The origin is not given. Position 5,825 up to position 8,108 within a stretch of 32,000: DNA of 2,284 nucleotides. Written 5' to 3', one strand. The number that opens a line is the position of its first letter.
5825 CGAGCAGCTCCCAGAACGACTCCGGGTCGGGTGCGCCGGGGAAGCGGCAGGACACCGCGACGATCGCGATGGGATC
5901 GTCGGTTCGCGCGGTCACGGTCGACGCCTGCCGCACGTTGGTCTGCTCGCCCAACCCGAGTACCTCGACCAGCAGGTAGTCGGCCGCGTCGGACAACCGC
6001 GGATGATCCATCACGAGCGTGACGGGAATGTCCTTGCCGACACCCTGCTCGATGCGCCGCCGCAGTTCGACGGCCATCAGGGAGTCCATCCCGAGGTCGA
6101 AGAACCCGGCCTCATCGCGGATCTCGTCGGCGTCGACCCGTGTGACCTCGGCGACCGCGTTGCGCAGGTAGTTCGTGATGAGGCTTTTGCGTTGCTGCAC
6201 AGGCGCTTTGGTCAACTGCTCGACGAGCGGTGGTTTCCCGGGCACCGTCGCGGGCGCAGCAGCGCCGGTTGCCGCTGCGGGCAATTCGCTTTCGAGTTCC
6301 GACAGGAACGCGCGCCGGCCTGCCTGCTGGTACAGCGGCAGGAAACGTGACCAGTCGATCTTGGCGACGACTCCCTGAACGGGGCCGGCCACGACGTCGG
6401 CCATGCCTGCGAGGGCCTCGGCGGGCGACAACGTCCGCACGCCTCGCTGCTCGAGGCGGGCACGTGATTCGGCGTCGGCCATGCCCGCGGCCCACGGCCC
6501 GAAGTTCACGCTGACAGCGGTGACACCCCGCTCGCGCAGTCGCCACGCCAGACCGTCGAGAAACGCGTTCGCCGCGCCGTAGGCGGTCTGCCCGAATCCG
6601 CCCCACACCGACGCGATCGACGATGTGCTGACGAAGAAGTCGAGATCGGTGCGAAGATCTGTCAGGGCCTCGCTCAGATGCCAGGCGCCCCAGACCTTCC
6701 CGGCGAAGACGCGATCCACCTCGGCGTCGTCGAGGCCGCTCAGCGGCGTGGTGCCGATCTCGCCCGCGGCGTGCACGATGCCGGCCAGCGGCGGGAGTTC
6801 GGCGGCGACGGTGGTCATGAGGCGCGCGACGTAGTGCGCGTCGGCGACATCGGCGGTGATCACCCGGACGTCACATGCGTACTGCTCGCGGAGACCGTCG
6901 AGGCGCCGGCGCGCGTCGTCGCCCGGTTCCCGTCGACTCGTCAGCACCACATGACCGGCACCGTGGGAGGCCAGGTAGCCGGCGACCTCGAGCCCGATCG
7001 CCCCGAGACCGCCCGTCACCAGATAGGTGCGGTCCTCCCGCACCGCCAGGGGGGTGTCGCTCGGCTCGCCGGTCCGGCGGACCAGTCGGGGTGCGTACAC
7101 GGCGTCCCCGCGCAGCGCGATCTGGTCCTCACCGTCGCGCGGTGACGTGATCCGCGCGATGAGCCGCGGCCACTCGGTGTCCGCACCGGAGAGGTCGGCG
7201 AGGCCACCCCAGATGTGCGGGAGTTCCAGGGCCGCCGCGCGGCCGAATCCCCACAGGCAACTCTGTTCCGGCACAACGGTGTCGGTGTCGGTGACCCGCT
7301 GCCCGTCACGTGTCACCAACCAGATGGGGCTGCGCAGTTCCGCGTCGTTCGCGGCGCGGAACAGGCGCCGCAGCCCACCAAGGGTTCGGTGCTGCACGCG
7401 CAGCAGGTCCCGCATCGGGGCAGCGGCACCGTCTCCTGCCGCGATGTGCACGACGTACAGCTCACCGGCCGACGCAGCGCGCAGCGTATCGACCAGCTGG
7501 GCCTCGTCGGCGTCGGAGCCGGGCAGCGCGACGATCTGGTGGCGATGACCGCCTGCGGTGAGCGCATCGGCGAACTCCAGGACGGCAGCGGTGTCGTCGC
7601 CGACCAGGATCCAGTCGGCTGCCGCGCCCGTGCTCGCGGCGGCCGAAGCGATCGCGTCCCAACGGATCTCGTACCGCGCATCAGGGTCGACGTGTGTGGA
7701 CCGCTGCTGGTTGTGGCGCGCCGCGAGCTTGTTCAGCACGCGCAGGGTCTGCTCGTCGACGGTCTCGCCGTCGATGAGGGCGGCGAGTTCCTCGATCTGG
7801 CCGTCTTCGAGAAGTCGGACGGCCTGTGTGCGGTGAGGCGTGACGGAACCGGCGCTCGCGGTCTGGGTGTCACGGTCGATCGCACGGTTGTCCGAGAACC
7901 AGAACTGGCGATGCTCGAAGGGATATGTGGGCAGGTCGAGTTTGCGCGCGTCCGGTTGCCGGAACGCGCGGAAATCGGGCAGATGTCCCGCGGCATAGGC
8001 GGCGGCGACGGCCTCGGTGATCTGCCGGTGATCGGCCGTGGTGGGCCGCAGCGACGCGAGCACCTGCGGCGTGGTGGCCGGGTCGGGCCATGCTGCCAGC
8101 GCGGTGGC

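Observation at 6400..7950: Module 1 has an A-type KR and no DH of its own, so the double bond needs a borrowed dehydratase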

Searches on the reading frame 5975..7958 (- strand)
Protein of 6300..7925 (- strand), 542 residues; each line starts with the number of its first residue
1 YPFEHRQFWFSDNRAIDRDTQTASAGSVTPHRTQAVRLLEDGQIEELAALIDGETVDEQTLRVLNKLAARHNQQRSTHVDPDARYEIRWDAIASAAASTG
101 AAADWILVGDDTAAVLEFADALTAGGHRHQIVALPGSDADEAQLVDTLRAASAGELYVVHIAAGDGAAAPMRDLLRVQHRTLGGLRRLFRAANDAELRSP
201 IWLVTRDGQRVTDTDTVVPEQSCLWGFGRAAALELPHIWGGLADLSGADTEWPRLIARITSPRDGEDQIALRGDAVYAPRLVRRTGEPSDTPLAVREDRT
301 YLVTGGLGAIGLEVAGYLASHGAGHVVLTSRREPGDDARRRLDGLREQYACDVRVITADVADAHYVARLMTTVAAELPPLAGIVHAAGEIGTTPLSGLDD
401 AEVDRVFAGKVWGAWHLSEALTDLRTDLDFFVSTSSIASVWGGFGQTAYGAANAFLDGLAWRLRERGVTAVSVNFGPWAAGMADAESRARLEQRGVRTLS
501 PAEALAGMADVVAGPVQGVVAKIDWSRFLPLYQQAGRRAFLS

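Call 20: search_solved_structures(query=window:6300-7925:-, max_evalue=1e-10, show_alignments=0)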
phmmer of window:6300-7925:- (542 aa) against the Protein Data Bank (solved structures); distinct sequences matched with E-value up to 1e-10: 46.
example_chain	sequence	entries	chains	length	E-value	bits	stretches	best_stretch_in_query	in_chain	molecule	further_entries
4imp_A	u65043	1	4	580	1e-56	196.1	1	61-533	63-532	Polyketide synthase extender modules 3-4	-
7s6b_C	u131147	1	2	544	2.8e-50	174.9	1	39-532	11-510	Polyketide synthase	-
7s6c_A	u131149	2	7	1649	1.6e-49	172.4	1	37-532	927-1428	6-deoxyerythronolide-B synthase EryA2, modules 3 and 4, Lsd14 Polyketide synthase fusion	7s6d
3mjc_A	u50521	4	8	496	3.4e-49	171.3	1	75-535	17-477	AmphB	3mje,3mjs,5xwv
4dif_A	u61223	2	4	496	5.6e-49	170.6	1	75-535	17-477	AmphB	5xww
3mjt_A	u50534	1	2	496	1.7e-48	169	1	75-535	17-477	AmphB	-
3mjv_A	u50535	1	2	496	4.7e-48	167.6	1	75-535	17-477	AmphB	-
4l4x_A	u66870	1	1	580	4e-47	164.5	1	36-535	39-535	AmphI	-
2fr0_A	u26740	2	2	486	1.9e-45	159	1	76-533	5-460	Erythromycin synthase, EryAI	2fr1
7m7j_B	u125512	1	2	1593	3.7e-45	158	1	73-533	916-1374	EryAI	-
7m7i_B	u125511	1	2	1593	3.9e-45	157.9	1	73-533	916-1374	EryAI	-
6w7s_A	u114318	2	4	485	4.2e-45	157.8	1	83-533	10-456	EryAI | KR1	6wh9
7m7f_B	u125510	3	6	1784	4.9e-45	157.6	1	73-533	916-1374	EryAI,6-deoxyerythronolide-B synthase EryA3, modules 5 and 6 chimera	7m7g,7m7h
8tjn_B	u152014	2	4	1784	4.9e-45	157.6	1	73-533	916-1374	EryAI,6-deoxyerythronolide-B synthase EryA3, modules 5 and 6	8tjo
2z5l_A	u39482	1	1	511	6.4e-44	153.9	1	255-531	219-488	Tylactone synthase starter module and modules 1 & 2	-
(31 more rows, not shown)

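Call 22: search_solved_structures(query=window:6300-7925:-, max_evalue=1e-40, show_alignments=5)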
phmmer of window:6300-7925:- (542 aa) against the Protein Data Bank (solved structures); distinct sequences matched with E-value up to 1e-40: 18.
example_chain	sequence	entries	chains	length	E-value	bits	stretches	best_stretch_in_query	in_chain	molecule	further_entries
4imp_A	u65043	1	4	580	1e-56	196.1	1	61-533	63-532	Polyketide synthase extender modules 3-4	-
7s6b_C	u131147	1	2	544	2.8e-50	174.9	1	39-532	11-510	Polyketide synthase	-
7s6c_A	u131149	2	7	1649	1.6e-49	172.4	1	37-532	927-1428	6-deoxyerythronolide-B synthase EryA2, modules 3 and 4, Lsd14 Polyketide synthase fusion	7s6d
3mjc_A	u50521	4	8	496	3.4e-49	171.3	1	75-535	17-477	AmphB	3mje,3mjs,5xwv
4dif_A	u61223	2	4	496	5.6e-49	170.6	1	75-535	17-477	AmphB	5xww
3mjt_A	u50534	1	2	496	1.7e-48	169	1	75-535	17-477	AmphB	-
3mjv_A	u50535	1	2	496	4.7e-48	167.6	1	75-535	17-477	AmphB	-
4l4x_A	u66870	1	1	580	4e-47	164.5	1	36-535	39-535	AmphI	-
2fr0_A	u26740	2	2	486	1.9e-45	159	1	76-533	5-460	Erythromycin synthase, EryAI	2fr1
7m7j_B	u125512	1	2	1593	3.7e-45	158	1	73-533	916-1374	EryAI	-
7m7i_B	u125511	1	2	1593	3.9e-45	157.9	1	73-533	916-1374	EryAI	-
6w7s_A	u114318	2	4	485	4.2e-45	157.8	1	83-533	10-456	EryAI | KR1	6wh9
7m7f_B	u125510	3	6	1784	4.9e-45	157.6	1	73-533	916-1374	EryAI,6-deoxyerythronolide-B synthase EryA3, modules 5 and 6 chimera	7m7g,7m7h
8tjn_B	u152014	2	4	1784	4.9e-45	157.6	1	73-533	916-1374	EryAI,6-deoxyerythronolide-B synthase EryA3, modules 5 and 6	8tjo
2z5l_A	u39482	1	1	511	6.4e-44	153.9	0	255-531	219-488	Tylactone synthase starter module and modules 1 & 2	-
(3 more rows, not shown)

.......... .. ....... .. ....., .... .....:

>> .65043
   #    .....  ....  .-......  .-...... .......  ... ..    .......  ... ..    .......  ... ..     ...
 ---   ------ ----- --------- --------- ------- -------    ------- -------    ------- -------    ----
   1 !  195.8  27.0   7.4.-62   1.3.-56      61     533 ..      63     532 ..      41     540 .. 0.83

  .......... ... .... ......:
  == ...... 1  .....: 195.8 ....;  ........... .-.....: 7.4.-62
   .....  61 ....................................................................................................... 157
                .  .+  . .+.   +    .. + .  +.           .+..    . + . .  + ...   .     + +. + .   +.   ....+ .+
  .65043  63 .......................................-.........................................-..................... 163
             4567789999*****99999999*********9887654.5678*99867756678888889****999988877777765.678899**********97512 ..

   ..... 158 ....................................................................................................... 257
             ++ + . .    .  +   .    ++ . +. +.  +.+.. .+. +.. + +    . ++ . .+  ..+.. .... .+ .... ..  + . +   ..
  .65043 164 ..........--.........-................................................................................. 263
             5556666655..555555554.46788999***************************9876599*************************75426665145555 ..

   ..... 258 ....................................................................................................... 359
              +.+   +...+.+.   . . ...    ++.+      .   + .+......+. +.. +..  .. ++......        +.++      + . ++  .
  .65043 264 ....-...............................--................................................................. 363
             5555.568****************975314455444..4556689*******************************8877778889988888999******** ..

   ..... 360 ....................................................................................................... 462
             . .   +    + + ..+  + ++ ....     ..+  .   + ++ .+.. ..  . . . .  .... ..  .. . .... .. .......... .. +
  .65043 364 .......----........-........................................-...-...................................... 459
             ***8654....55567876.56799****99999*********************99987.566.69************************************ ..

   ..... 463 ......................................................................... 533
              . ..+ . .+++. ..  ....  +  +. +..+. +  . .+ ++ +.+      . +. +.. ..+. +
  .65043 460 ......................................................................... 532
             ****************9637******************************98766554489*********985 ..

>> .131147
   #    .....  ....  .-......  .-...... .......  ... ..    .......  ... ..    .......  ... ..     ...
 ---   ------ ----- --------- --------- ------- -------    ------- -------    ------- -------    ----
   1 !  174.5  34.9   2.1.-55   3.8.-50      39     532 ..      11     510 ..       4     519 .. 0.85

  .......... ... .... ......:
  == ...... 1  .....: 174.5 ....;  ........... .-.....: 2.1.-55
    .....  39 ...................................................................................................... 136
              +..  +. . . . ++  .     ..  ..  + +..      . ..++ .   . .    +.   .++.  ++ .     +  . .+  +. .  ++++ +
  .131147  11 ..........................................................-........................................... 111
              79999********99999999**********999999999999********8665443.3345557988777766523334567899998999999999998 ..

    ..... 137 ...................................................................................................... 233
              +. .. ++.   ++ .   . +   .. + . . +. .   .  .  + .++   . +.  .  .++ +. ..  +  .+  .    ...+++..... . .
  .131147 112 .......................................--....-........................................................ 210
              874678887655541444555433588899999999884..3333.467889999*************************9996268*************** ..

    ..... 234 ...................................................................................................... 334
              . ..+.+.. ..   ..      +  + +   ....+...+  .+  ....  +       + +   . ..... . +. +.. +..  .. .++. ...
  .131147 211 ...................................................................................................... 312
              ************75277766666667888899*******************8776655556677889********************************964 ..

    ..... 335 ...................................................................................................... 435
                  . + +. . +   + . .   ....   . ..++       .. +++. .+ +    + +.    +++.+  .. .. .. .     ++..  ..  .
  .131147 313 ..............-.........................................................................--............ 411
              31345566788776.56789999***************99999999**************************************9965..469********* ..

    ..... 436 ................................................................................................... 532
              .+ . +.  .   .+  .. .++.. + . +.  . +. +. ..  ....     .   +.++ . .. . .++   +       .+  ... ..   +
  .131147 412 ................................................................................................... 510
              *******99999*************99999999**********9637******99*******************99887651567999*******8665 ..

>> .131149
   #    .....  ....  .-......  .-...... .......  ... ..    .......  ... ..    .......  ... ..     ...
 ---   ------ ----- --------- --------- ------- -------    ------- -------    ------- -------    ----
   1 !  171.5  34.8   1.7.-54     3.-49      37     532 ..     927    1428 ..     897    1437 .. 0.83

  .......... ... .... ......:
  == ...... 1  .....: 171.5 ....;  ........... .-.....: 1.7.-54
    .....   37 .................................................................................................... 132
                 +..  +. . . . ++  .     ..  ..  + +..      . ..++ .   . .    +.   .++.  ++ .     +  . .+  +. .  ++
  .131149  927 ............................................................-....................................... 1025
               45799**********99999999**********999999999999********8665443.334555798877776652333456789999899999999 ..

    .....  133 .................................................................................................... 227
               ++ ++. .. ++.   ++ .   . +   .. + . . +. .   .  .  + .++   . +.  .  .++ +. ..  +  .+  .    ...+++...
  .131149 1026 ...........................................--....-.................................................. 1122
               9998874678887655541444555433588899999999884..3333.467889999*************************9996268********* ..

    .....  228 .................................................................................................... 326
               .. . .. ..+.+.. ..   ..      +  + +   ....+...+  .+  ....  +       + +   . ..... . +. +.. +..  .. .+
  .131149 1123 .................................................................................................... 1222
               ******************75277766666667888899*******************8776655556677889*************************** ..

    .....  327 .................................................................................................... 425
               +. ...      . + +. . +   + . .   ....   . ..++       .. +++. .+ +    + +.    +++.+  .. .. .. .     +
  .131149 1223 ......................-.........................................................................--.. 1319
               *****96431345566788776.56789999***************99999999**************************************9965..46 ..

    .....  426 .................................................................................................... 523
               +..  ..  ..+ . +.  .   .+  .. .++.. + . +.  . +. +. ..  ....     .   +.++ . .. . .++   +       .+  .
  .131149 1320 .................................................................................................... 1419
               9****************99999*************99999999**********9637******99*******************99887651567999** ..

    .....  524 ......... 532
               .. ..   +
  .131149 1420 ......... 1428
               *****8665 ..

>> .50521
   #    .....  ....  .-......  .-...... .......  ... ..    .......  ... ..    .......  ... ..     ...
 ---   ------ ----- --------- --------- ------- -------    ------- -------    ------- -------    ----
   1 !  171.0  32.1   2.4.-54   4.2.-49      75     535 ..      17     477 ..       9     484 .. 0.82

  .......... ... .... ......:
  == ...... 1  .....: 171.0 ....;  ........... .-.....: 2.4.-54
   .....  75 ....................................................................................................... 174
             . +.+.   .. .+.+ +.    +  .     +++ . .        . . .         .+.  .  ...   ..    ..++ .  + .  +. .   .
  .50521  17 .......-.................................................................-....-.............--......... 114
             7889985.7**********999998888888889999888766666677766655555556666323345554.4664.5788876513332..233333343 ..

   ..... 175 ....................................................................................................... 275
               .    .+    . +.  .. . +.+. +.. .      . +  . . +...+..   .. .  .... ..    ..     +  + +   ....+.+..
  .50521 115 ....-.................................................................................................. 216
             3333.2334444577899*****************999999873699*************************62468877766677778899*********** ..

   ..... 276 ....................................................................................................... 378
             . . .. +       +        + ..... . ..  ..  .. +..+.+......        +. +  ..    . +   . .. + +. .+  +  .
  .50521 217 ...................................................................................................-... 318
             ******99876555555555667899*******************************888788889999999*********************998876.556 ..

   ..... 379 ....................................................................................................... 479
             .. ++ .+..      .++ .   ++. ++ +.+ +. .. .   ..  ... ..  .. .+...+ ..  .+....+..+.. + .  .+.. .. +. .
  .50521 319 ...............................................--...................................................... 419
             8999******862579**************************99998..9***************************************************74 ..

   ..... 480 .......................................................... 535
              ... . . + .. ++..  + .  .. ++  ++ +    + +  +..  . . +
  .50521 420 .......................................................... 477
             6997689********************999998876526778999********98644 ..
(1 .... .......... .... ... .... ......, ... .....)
